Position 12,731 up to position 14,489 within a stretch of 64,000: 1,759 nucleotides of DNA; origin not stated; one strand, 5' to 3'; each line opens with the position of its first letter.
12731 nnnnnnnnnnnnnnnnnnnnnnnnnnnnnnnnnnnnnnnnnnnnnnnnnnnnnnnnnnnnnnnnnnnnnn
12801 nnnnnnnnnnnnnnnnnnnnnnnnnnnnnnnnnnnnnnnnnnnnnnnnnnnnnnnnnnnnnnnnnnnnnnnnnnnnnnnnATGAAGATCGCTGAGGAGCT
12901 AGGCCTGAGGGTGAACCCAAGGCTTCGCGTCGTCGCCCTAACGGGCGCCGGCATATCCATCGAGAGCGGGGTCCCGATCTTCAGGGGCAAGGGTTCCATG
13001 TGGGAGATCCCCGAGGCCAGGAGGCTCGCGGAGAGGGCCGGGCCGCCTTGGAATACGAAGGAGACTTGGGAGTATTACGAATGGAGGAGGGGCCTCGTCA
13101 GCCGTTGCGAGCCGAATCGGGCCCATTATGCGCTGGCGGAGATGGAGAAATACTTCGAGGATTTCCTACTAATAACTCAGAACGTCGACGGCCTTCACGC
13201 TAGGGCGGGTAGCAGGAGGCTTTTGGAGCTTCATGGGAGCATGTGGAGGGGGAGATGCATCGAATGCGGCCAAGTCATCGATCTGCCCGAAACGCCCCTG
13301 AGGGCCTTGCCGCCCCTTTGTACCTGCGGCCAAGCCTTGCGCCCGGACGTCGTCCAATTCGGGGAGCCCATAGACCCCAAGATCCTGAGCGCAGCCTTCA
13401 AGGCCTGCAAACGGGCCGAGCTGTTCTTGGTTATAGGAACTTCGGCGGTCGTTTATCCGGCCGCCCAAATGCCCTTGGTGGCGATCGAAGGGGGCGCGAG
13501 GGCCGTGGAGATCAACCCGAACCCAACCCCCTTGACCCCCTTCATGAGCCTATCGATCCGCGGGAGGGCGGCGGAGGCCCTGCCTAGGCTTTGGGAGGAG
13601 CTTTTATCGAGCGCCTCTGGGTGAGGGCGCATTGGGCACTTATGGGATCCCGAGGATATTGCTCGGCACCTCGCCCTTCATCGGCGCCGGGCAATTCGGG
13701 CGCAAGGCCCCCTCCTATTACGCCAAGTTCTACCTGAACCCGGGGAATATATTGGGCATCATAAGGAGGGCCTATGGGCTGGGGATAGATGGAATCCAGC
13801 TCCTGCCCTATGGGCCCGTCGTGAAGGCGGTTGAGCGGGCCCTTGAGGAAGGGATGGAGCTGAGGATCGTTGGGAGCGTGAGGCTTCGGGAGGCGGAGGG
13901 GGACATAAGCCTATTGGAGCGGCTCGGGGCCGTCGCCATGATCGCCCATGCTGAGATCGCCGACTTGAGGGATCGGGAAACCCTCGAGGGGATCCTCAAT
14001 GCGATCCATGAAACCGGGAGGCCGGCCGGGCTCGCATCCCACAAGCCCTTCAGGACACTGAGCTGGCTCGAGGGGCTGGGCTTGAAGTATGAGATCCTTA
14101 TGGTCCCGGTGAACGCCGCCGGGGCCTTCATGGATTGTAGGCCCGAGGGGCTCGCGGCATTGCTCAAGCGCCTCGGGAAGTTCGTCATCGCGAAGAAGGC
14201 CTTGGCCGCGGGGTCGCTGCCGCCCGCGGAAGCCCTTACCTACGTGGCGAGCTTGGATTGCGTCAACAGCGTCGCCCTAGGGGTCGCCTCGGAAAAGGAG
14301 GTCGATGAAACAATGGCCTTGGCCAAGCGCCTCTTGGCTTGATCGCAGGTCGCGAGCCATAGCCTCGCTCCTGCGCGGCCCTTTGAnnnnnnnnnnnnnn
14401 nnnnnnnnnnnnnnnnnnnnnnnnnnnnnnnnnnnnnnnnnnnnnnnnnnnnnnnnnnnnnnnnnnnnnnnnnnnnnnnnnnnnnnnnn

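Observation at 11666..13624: Translationally coupled PRTase–LOG/SLOG–sirtuin three-gene operon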

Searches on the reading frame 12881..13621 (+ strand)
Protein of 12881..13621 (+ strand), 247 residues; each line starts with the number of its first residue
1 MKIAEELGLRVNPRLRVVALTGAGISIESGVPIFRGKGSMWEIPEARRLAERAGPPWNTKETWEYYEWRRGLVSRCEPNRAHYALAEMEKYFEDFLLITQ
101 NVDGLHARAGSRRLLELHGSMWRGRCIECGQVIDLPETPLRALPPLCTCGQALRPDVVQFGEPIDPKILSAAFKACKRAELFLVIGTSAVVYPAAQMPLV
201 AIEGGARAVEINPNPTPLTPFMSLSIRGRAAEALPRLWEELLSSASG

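Call 3: search_protein_families(library=pfam, proteins=[window:12881-13621:+], max_evalue=0.01)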
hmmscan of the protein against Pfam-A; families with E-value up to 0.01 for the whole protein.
window:12881-13621:+ (247 aa): 1 family
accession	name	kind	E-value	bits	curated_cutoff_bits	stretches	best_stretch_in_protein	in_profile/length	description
PF02146.23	SIR2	-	3.3e-42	144.9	24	1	22-193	1-180/180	Sir2 family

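Call 4: search_protein_families(library=ncbifam, proteins=[window:12881-13621:+], max_evalue=0.01)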
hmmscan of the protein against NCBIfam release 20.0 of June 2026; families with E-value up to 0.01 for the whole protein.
window:12881-13621:+ (247 aa): 7 families
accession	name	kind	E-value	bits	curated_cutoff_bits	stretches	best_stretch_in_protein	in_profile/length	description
NF001753.0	PRK00481.1-3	subfamily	1.6e-75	253.3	243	1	16-242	15-248/252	NAD-dependent protein deacylase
NF040867.1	prot_deacyl_CobB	equivalog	5.1e-70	235.5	320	1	16-240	12-241/242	NAD-dependent protein deacetylase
NF001752.0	PRK00481.1-1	equivalog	7e-43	146.9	221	1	7-224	7-226/242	NAD-dependent protein deacylase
NF001755.0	PRK00481.1-5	equivalog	3.2e-42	144.4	318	1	15-244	41-272/278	Sir2 family NAD+-dependent deacetylase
NF001754.0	PRK00481.1-4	equivalog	1.7e-39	135.3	252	1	6-233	7-236/244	NAD-dependent protein deacylase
NF010736.0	PRK14138.1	equivalog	1.1e-38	132.9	395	1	17-226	14-226/244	NAD-dependent deacetylase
NF003738.0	PRK05333.1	equivalog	7.3e-36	123.6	305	2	11-132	23-144/295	NAD-dependent protein deacetylase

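Call 5: search_protein_families(library=padloc, proteins=[window:12881-13621:+], max_evalue=0.01)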
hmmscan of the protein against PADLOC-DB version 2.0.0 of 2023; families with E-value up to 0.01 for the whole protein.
window:12881-13621:+ (247 aa): 0 families

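Call 41: search_solved_structures(query=window:12881-13621:+, max_evalue=1e-20, show_alignments=3)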
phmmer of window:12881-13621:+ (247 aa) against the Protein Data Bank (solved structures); distinct sequences matched with E-value up to 1e-20: 47.
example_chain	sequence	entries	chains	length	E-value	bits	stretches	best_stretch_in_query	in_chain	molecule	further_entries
1m2n_A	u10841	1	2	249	1.6e-59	204.5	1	16-238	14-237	Silent Information Regulator 2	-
4twi_A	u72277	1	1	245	5.3e-59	202.7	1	16-238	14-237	NAD-dependent protein deacylase 1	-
1m2g_A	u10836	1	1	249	5.3e-59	202.7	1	16-238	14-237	Silent Information Regulator 2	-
1ici_A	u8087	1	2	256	5.7e-59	202.6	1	16-238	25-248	TRANSCRIPTIONAL REGULATORY PROTEIN, SIR2 FAMILY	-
1m2h_A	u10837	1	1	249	1.4e-58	201.3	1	16-238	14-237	Silent Information Regulator 2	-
1m2j_A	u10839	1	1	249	5.1e-58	199.5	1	16-238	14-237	Silent Information Regulator 2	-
1m2k_A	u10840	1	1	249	7.2e-58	199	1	16-238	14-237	Silent Information Regulator 2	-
1ma3_A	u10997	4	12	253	9.2e-51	175.7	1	16-241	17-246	Transcriptional regulatory protein, Sir2 family | NAD-dependent deacetylase 2 | NAD-dependent protein deacylase 2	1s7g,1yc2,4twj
4g1c_A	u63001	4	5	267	8.6e-44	152.9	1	16-140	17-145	NAD-dependent protein deacylase sirtuin-5, mitochondrial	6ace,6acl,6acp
9v0h_A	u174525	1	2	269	8.8e-44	152.9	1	16-140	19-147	NAD-dependent protein deacylase sirtuin-5, mitochondrial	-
7x3p_A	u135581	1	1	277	8.9e-44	152.9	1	16-140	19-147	NAD-dependent protein deacylase sirtuin-5, mitochondrial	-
6aco_A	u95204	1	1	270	9e-44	152.8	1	16-140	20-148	NAD-dependent protein deacylase sirtuin-5, mitochondrial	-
8gbl_A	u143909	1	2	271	9.1e-44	152.8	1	16-140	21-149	NAD-dependent protein deacylase sirtuin-5, mitochondrial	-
2b4y_A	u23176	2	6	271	9.1e-44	152.8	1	16-140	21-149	NAD-dependent deacetylase sirtuin-5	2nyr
6ljk_A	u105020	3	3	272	9.2e-44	152.8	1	16-140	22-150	NAD-dependent protein deacylase sirtuin-5, mitochondrial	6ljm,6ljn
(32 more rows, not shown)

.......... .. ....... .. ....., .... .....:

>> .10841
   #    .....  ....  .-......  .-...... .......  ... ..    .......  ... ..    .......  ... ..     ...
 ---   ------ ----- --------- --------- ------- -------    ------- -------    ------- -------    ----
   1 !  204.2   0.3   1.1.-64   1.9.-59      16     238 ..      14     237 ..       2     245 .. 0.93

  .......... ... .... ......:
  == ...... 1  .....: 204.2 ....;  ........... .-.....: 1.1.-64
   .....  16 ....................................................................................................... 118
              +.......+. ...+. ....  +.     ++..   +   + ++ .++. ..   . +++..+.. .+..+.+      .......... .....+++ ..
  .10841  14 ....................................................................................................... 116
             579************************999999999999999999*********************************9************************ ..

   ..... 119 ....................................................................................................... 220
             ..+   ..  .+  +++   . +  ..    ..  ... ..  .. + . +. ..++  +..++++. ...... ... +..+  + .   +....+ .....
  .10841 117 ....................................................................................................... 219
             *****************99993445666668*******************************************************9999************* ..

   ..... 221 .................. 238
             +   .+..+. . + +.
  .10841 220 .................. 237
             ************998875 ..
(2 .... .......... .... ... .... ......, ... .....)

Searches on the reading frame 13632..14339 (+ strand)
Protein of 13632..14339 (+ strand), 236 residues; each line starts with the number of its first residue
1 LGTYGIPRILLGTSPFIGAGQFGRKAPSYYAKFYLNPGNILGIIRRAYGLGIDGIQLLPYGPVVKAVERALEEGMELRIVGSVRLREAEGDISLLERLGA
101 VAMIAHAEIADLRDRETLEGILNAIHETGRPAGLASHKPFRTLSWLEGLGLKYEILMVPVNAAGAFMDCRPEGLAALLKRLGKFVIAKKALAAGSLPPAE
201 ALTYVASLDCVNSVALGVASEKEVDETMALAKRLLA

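Call 3: search_protein_families(library=pfam, proteins=[window:13632-14339:+], max_evalue=0.01)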
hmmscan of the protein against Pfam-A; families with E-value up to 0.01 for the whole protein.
window:13632-14339:+ (236 aa): 0 families

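Call 4: search_protein_families(library=ncbifam, proteins=[window:13632-14339:+], max_evalue=0.01)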
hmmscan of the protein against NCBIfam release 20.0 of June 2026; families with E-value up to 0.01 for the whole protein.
window:13632-14339:+ (236 aa): 0 families

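Call 5: search_protein_families(library=padloc, proteins=[window:13632-14339:+], max_evalue=0.01)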
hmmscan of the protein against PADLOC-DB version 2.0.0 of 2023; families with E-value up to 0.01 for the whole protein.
window:13632-14339:+ (236 aa): 0 families

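Call 36: find_homologous_proteins(query=window:13632-14339:+)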
Query window:13632-14339:+ (236 aa): 170 proteins with E <= 0.001 among 6784 candidates; the best 120 are listed.
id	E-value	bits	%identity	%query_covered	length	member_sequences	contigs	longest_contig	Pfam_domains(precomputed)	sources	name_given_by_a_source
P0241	5.5e-146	502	100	100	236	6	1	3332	-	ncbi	ncbi:MAG: hypothetical protein QXV45_06545 [Candidatus Bathyarchaeia archaeon]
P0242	3.9e-122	424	86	100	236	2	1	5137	-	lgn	-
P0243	6.3e-120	417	86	98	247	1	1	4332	-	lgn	-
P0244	8.0e-114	397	81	98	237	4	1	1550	-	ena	-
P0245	3.6e-106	372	75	98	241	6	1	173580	-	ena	-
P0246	2.4e-90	320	65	97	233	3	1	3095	-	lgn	-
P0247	3.7e-70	254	54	97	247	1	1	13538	-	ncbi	-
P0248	1.9e-67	245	50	97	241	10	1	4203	-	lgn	-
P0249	8.8e-65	236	50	100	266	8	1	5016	-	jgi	-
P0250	7.5e-64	233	51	100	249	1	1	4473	-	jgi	-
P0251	3.7e-63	231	50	98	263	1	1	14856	-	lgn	-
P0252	8.2e-63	230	52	98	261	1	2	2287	-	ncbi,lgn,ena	-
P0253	1.2e-62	229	51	98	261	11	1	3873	-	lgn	-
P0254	2.0e-62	229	50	98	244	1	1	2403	-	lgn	-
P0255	2.8e-62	228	51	98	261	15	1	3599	-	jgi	-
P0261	1.8e-60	222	50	98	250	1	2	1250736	-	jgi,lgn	-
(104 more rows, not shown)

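Call 37: search_protein_families(library=pfam, proteins=[window:13632-14339:+], max_evalue=1)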
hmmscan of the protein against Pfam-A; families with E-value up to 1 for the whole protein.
window:13632-14339:+ (236 aa): 1 family
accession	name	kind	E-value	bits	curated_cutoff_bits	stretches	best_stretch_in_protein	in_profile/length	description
PF17793.6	AHD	-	0.26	11.7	27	1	106-130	9-33/61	ANC1 homology domain (AHD)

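Call 38: find_encoding_contigs(protein=P0247, flank=5000, max_places=2)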
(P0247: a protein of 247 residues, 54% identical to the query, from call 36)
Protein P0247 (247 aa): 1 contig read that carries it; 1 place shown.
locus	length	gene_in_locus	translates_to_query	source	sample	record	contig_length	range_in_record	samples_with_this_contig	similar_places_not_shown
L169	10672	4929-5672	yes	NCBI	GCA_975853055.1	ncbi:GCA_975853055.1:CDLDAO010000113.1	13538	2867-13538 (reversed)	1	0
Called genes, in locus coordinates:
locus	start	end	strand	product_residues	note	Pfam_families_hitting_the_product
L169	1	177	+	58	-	?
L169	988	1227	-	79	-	PF01037:AsnC_trans_reg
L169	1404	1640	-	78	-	-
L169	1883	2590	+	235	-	-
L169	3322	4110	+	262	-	PF01026:TatD_DNase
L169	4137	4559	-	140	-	-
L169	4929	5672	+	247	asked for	-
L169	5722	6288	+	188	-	PF01965:DJ-1_PfpI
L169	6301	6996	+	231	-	PF00702:Hydrolase (faint), PF05116:S6PP (faint), PF08282:Hydrolase_3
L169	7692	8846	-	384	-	PF04015:DUF362, PF00037:Fer4 (weak), PF12837:Fer4_6 (weak), PF13237:Fer4_10 (weak), PF13187:Fer4_9 (weak)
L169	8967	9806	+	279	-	PF00850:Hist_deacetyl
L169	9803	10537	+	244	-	PF05448:AXE1 (faint), PF01738:DLH (faint), PF02129:Peptidase_S15 (weak), PF12146:Hydrolase_4 (weak), PF12740:PETase (faint), PF00561:Abhydrolase_1, PF12697:Abhydrolase_6, PF00326:Peptidase_S9, +1 more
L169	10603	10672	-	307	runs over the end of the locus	PF04055:Radical_SAM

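Call 39: find_encoding_contigs(protein=P0261, flank=5000, max_places=2)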
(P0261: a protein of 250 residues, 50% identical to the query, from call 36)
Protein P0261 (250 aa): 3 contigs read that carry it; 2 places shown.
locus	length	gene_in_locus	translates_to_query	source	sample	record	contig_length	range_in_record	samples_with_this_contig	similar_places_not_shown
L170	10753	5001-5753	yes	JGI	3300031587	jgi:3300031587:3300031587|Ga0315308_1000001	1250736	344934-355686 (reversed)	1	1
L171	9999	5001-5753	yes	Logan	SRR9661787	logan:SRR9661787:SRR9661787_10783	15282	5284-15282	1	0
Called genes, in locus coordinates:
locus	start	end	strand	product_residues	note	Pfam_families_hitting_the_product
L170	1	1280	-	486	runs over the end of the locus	PF08714:Fae, PF00215:OMPdecase, PF00834:Ribul_P_3_epim (faint)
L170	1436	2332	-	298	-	PF02082:Rrf2 (weak), PF03444:WHD_HrcA, PF00571:CBS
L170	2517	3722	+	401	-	PF00155:Aminotran_1_2, PF00266:Aminotran_5, PF01041:DegT_DnrJ_EryC1 (weak), PF01212:Beta_elim_lyase (weak), PF01053:Cys_Met_Meta_PP (weak)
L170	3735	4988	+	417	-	PF04060:FeS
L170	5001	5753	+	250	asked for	-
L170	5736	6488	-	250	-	PF00149:Metallophos, PF12850:Metallophos_2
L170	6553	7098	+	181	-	PF01613:Flavin_Reduct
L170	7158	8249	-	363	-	PF04389:Peptidase_M28 (weak), PF01546:Peptidase_M20, PF07687:M20_dimer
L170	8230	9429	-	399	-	PF00202:Aminotran_3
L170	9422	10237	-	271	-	PF00696:AA_kinase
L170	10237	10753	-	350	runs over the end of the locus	PF01118:Semialdhyde_dh, PF22698:Semialdhyde_dhC_1, PF02774:Semialdhyde_dhC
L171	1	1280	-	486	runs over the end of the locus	PF08714:Fae, PF00215:OMPdecase, PF00834:Ribul_P_3_epim (faint)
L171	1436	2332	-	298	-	PF02082:Rrf2 (weak), PF03444:WHD_HrcA, PF00571:CBS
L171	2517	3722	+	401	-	PF00155:Aminotran_1_2, PF00266:Aminotran_5, PF01041:DegT_DnrJ_EryC1 (weak), PF01212:Beta_elim_lyase (weak), PF01053:Cys_Met_Meta_PP (weak)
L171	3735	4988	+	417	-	PF04060:FeS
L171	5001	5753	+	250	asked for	-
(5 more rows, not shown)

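Call 40: find_encoding_contigs(protein=P0245, flank=8000, max_places=2)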
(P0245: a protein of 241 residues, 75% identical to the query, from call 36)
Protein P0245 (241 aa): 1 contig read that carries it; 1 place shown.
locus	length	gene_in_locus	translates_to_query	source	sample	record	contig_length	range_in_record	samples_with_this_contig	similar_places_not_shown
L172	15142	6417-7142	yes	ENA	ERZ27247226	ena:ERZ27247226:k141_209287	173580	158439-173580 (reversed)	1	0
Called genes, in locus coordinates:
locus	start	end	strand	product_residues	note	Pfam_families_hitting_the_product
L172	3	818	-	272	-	?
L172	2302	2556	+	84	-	-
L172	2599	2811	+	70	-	-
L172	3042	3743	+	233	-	PF13489:Methyltransf_23 (weak), PF08241:Methyltransf_11, PF08242:Methyltransf_12 (weak), PF13649:Methyltransf_25, PF13847:Methyltransf_31 (weak)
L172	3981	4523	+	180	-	-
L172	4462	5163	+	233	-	PF00156:Pribosyltran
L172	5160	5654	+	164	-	PF18306:LDcluster4, PF03641:Lysine_decarbox (weak)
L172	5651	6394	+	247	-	PF02146:SIR2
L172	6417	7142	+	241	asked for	-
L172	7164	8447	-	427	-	PF02788:RuBisCO_large_N, PF00016:RuBisCO_large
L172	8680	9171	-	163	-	PF19620:DUF6125, PF14196:ATC_hydrolase (weak)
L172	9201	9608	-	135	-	PF14539:DUF4442, PF03061:4HBT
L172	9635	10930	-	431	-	PF00924:MS_channel_2nd, PF21082:MS_channel_3rd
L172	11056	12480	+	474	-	PF01523:PmbA_TldD_1st, PF19290:PmbA_TldD_2nd, PF19289:PmbA_TldD_3rd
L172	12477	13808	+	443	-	PF19290:PmbA_TldD_2nd (weak), PF19289:PmbA_TldD_3rd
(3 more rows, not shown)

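Call 63: predict_structure(alignment_id=A4)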
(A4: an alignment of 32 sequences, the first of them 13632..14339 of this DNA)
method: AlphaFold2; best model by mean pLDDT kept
length: 236 residues; sequences in the alignment: 32
mean_pLDDT: 95.5   pTM: 0.92
mean pLDDT of the five models: 95.5, 94.4, 94.2, 94.1, 93.8
residues with pLDDT >= 90: 217; 70-90: 17; 50-70: 1; < 50: 1
segments of 3 or more residues with pLDDT < 50: none
pLDDT, mean of each block of 10 residues (from residue 1): 86 87 87 95 98 97 98 98 98 99 98 98 98 98 94 98 96 98 97 93 97 96 96 92
secondary structure, 60 per line:
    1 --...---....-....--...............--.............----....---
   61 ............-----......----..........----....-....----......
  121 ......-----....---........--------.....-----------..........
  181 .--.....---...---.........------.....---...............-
elements in order: E9-12 H14-17 H20-34 H37-49 E54-57 H61-72 E78-83 H88-97 E102-105 H107-110 H115-126 E132-135 H139-146 E155-159 H171-181 E184-188 H198-206 E213-217 H221-235

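Call 65: fold_search(model_id=the predicted structure, library=pdb)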
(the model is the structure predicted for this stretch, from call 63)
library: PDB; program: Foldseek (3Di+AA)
matches with E <= 10: 1652; with E <= 0.001: 317
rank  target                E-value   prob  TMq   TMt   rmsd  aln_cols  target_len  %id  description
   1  4exa_B                8.7e-10  1.00  0.69  0.65   4.6       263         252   20  Crystal structure of the PA4992, the putative aldo-keto reductase from Pseudomona aeruginosa (released 2013-01-09)
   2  4exb_A                9.2e-10  1.00  0.71  0.67   4.5       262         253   20  Putative aldo-keto reductase from Pseudomona aeruginosa (released 2013-01-09)
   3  4exb_C                9.2e-10  1.00  0.70  0.66   4.5       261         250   20  Putative aldo-keto reductase from Pseudomona aeruginosa (released 2013-01-09)
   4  4exa_A                1.0e-09  1.00  0.69  0.65   4.7       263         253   18  Crystal structure of the PA4992, the putative aldo-keto reductase from Pseudomona aeruginosa (released 2013-01-09)
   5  4exa_D                1.1e-09  1.00  0.70  0.65   4.7       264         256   19  Crystal structure of the PA4992, the putative aldo-keto reductase from Pseudomona aeruginosa (released 2013-01-09)
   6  4exa_C                1.2e-09  1.00  0.70  0.67   4.7       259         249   19  Crystal structure of the PA4992, the putative aldo-keto reductase from Pseudomona aeruginosa (released 2013-01-09)
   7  4exa_F                1.2e-09  1.00  0.70  0.65   4.8       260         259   20  Crystal structure of the PA4992, the putative aldo-keto reductase from Pseudomona aeruginosa (released 2013-01-09)
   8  4exb_D                1.6e-09  1.00  0.69  0.65   4.6       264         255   20  Putative aldo-keto reductase from Pseudomona aeruginosa (released 2013-01-09)
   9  4exb_E                2.3e-09  1.00  0.69  0.65   4.6       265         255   20  Putative aldo-keto reductase from Pseudomona aeruginosa (released 2013-01-09)
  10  4exb_B                6.3e-09  1.00  0.70  0.65   4.6       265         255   20  Putative aldo-keto reductase from Pseudomona aeruginosa (released 2013-01-09)
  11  4exb_F                8.1e-09  1.00  0.69  0.66   4.6       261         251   20  Putative aldo-keto reductase from Pseudomona aeruginosa (released 2013-01-09)
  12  6kbl                  1.9e-08  1.00  0.67  0.52   5.1       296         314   13  Structure-function study of AKR4C14, an aldo-keto reductase from Thai Jasmine rice (Oryza sativa L. ssp. Indica cv. KDML (released 2020-05-06)
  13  2pdf                  2.7e-08  1.00  0.63  0.49   6.4       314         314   14  Human aldose reductase mutant L300P complexed with zopolrestat. (released 2008-04-01)
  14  7w1x_B                2.9e-08  1.00  0.67  0.53   5.0       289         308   14  Crystal structure of AKR4C16 bound with NADPH (released 2022-07-06)
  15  2dv0                  3.4e-08  1.00  0.63  0.49   6.3       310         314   13  Human Aldose Reductase complexed with zopolrestat after 6 days soaking(6days_soaked_2) (released 2006-10-03)
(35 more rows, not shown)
